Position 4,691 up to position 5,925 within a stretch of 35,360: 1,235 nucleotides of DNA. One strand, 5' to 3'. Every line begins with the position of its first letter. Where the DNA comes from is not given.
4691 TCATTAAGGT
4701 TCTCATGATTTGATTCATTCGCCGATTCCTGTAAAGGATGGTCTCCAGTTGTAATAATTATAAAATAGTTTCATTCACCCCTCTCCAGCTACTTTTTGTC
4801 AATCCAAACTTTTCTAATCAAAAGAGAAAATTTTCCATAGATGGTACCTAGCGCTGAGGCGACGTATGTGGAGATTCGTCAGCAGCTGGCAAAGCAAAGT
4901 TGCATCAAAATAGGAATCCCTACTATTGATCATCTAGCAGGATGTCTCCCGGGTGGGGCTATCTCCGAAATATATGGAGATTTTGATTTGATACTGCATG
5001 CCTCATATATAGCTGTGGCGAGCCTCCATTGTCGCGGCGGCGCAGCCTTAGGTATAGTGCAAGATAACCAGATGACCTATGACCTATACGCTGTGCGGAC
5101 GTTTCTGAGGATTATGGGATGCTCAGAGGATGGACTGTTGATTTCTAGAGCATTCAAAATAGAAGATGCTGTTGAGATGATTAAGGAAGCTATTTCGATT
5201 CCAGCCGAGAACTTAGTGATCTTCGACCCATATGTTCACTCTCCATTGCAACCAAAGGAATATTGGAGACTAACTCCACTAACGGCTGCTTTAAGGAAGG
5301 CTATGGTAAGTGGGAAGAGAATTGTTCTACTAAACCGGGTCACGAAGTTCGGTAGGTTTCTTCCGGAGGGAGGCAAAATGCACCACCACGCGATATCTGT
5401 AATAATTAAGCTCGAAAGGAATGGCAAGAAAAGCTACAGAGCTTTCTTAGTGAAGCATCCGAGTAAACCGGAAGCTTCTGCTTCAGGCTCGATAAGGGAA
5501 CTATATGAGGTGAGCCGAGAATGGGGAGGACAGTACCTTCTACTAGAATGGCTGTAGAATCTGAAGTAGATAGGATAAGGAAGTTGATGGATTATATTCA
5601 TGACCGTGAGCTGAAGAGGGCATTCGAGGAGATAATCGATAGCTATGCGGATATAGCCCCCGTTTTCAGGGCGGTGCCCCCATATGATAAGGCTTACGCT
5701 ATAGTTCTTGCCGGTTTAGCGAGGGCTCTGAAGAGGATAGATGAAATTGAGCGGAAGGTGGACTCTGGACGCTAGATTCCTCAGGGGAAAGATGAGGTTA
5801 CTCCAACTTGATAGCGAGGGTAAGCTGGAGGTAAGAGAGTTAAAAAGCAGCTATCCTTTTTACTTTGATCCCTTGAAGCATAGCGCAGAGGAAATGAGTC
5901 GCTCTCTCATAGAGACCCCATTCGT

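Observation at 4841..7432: Self-contained PolB2 module: RadA paralogue lacking a P-loop, a 75-aa helical protein and a miniaturised family B polymerase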

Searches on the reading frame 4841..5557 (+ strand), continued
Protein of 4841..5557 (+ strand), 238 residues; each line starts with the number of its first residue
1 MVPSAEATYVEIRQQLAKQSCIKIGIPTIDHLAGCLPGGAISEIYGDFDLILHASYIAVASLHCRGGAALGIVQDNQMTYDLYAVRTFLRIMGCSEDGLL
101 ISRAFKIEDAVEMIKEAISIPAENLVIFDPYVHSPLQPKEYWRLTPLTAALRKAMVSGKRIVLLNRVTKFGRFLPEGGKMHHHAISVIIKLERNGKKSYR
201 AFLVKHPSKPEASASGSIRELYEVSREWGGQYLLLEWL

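Call 75: find_encoding_contigs(protein=P0006, flank=3000, max_places=1)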
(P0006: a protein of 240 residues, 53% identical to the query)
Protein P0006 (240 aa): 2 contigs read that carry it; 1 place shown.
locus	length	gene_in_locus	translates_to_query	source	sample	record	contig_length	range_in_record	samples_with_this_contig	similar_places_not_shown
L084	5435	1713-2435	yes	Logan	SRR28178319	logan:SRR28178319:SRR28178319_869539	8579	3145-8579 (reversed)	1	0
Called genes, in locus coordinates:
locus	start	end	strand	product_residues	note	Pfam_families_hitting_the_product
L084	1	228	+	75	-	?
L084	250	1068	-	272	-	-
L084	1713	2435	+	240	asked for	-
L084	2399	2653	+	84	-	PF26485:DUF8156 (weak)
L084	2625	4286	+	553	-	PF00136:DNA_pol_B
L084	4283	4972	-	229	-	-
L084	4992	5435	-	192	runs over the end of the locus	PF03357:Snf7 (weak)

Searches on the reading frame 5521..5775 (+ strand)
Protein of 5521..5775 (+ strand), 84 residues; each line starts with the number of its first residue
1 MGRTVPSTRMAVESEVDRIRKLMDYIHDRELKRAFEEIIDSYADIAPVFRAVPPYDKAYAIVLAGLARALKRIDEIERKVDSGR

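Call 3: search_protein_families(library=pfam, proteins=[window:5521-5775:+], max_evalue=1)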
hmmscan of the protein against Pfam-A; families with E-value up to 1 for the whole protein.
window:5521-5775:+ (84 aa): 3 families
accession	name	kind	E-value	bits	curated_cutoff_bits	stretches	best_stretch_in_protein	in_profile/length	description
PF22733.1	NNH1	-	0.0018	18.9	27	1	23-75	39-93/177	NACHT N-terminal Helical domain 1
PF19691.4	DUF6192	-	0.028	14.5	27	1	9-84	162-234/248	Family of unknown function (DUF6192)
PF19011.5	DUF5740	-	0.039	14.7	26.5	1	10-58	20-70/94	Family of unknown function (DUF5740)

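Call 4: search_protein_families(library=ncbifam, proteins=[window:5521-5775:+], max_evalue=1)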
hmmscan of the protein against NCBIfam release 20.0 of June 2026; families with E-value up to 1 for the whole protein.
window:5521-5775:+ (84 aa): 1 family
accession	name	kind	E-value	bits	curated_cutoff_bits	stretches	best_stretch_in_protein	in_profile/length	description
NF047958.1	broad_LIC11966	domain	0.14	12.4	40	1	11-46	45-80/134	LIC11966 family surface protein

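Call 15: find_homologous_proteins(query=window:5521-5775:+, max_evalue=0.1)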
Query window:5521-5775:+ (84 aa): 4 proteins with E <= 0.1 among 5 candidates.
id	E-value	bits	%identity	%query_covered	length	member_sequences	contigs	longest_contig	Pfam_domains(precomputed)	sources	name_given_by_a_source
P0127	6.0e-46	171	100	100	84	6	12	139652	-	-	-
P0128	4.1e-29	118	64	96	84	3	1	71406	-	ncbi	ncbi:MAG: hypothetical protein ACPLSO_00310 [Fervidicoccaceae archaeon]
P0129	1.0e-28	117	62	98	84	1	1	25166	-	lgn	-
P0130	4.2e-26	108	62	96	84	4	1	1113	-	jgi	-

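Call 81: search_protein_families(library=pfam, proteins=[window:5521-5772:+], max_evalue=0.05)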
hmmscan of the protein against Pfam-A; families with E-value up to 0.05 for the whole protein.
seq(84 aa): 3 families
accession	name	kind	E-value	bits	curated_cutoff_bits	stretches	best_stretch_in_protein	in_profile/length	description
PF22733.1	NNH1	-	0.0018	18.9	27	1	23-75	39-93/177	NACHT N-terminal Helical domain 1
PF19691.4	DUF6192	-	0.028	14.5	27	1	9-84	162-234/248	Family of unknown function (DUF6192)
PF19011.5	DUF5740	-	0.039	14.7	26.5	0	10-58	20-70/94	Family of unknown function (DUF5740)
